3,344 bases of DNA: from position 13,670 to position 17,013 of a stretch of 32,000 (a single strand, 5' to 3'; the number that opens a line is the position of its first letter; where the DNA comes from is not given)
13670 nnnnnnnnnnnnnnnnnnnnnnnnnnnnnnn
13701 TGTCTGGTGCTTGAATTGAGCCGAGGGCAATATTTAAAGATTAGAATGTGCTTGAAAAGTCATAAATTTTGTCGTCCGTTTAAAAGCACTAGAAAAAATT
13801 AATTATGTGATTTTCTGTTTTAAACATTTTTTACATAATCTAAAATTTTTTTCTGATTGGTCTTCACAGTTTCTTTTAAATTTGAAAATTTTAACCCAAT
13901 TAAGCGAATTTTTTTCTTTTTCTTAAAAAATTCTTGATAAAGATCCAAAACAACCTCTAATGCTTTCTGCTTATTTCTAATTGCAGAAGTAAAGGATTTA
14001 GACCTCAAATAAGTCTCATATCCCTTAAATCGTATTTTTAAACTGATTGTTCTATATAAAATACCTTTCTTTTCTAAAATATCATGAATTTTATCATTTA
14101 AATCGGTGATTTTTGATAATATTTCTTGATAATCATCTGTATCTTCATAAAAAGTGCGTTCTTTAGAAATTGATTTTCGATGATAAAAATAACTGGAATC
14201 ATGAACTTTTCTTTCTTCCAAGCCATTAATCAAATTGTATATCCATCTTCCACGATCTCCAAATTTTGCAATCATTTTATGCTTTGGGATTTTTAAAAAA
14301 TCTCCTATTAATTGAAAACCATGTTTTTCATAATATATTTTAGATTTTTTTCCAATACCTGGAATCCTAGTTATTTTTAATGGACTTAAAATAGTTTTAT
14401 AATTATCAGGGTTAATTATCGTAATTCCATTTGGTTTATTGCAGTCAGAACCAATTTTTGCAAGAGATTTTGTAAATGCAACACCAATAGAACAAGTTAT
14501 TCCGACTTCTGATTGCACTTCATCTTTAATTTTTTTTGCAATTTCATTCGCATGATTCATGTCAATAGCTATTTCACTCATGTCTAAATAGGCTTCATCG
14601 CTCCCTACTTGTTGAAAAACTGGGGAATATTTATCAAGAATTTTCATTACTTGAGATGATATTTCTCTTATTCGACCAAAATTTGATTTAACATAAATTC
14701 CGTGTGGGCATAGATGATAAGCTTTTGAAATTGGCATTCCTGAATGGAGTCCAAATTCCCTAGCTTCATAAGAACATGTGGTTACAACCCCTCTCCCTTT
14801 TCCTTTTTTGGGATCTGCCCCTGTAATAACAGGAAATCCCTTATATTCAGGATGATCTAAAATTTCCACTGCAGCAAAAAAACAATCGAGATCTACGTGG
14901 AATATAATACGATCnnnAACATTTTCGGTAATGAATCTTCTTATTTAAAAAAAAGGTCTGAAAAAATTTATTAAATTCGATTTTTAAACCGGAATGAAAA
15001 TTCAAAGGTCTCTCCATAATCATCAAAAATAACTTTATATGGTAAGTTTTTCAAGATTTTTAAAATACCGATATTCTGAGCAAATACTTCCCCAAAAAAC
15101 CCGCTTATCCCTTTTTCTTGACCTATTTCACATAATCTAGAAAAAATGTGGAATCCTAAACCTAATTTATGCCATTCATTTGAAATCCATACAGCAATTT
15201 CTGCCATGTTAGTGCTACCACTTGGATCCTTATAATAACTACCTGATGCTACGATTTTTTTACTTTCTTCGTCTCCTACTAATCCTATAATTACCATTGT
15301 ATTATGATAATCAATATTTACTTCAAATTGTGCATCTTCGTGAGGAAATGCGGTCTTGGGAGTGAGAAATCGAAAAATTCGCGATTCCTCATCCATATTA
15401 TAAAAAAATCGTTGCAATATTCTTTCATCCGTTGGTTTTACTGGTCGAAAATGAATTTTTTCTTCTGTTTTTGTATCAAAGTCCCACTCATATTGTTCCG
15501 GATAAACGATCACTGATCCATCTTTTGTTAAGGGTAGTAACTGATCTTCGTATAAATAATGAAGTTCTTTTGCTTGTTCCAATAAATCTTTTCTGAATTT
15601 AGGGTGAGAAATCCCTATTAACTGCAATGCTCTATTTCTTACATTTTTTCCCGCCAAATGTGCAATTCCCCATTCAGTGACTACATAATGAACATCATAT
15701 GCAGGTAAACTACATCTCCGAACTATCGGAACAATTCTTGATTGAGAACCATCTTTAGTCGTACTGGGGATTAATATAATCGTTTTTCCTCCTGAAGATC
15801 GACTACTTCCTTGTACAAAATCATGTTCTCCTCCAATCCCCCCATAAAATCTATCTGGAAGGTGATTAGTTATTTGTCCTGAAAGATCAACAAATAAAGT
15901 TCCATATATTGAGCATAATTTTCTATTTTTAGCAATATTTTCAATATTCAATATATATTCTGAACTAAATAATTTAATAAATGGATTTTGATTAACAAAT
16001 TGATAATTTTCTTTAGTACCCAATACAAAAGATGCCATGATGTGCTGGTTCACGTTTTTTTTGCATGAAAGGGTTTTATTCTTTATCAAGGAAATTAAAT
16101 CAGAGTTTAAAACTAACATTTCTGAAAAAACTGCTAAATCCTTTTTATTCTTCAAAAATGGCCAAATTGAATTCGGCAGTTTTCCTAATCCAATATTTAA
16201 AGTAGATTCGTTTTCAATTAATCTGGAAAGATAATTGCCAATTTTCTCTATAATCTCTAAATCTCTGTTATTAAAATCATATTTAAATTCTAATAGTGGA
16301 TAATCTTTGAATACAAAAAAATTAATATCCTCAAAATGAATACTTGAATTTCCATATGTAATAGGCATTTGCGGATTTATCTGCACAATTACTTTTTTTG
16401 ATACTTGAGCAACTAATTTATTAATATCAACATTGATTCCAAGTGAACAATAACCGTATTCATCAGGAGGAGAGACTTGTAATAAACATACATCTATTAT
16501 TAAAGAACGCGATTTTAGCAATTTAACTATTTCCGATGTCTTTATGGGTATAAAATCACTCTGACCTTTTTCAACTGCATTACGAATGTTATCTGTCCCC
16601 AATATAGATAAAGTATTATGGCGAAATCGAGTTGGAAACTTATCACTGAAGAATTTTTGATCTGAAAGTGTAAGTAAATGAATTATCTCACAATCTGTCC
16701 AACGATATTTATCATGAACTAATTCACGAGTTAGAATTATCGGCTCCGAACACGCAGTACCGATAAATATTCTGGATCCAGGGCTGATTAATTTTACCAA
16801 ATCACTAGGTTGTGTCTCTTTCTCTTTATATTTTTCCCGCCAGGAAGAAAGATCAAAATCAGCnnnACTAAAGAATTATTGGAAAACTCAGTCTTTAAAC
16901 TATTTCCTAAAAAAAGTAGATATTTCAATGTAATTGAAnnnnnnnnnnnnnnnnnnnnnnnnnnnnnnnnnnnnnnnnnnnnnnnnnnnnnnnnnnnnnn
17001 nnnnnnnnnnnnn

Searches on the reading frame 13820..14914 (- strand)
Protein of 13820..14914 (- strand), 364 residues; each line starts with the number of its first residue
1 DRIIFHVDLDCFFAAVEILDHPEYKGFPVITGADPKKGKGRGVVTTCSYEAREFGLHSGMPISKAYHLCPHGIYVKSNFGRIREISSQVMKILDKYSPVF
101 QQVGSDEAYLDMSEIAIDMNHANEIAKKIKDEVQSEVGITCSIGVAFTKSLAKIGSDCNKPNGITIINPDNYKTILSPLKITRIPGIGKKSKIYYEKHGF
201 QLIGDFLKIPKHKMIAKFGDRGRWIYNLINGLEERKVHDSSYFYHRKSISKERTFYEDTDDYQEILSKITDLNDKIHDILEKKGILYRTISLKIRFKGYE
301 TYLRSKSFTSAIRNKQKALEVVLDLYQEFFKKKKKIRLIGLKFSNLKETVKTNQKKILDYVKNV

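Call 19: search_protein_families(library=pfam, proteins=[window:13820-14914:-], max_evalue=0.001)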
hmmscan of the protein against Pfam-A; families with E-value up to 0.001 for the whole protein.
window:13820-14914:- (364 aa): 3 families
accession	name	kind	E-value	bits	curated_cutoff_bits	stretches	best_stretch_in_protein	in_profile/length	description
PF00817.25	IMS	-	1.3e-45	155.4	23.2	1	7-157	1-148/148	impB/mucB/samB family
PF11799.13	IMS_C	-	9.5e-20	71.5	20.7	1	246-349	1-101/109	impB/mucB/samB family C-terminal domain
PF11798.14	IMS_HHH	-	0.00022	21.7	24.4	1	169-190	1-22/32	IMS family HHH motif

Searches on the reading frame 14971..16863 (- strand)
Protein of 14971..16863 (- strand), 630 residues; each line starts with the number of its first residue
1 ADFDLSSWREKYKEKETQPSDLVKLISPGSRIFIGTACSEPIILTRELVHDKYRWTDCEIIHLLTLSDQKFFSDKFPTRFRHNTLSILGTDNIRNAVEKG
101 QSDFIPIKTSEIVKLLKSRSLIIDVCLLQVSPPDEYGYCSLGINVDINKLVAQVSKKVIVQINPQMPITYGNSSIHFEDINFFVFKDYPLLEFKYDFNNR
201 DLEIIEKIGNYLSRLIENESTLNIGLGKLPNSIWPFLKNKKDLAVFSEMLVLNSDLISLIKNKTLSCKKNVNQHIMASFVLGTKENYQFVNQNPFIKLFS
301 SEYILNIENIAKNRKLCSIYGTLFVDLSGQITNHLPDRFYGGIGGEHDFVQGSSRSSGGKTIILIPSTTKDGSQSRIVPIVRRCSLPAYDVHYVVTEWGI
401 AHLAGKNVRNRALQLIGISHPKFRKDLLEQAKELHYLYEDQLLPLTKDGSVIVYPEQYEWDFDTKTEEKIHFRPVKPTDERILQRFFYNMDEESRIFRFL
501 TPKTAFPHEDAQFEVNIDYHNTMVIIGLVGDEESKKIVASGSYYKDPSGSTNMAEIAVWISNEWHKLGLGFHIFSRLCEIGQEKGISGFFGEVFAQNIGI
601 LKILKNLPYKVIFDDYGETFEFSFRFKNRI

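Call 19: search_protein_families(library=pfam, proteins=[window:14971-16863:-], max_evalue=0.001)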
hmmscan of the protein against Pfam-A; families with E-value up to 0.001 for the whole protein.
window:14971-16863:- (630 aa): 4 families
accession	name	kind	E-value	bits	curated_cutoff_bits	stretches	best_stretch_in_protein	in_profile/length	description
PF13336.12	AcetylCoA_hyd_C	-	5.2e-44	150.3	23.7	1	282-431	1-154/154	Acetyl-CoA hydrolase/transferase C-terminal domain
PF02550.21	AcetylCoA_hydro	-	4.1e-18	66.6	24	1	10-182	3-185/198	Acetyl-CoA hydrolase/transferase N-terminal domain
PF00583.31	Acetyltransf_1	-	2.9e-05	24.8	20.7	1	497-598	5-105/116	Acetyltransferase (GNAT) family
PF13302.13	Acetyltransf_3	-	0.00058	21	25.4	1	470-607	2-135/138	Acetyltransferase (GNAT) domain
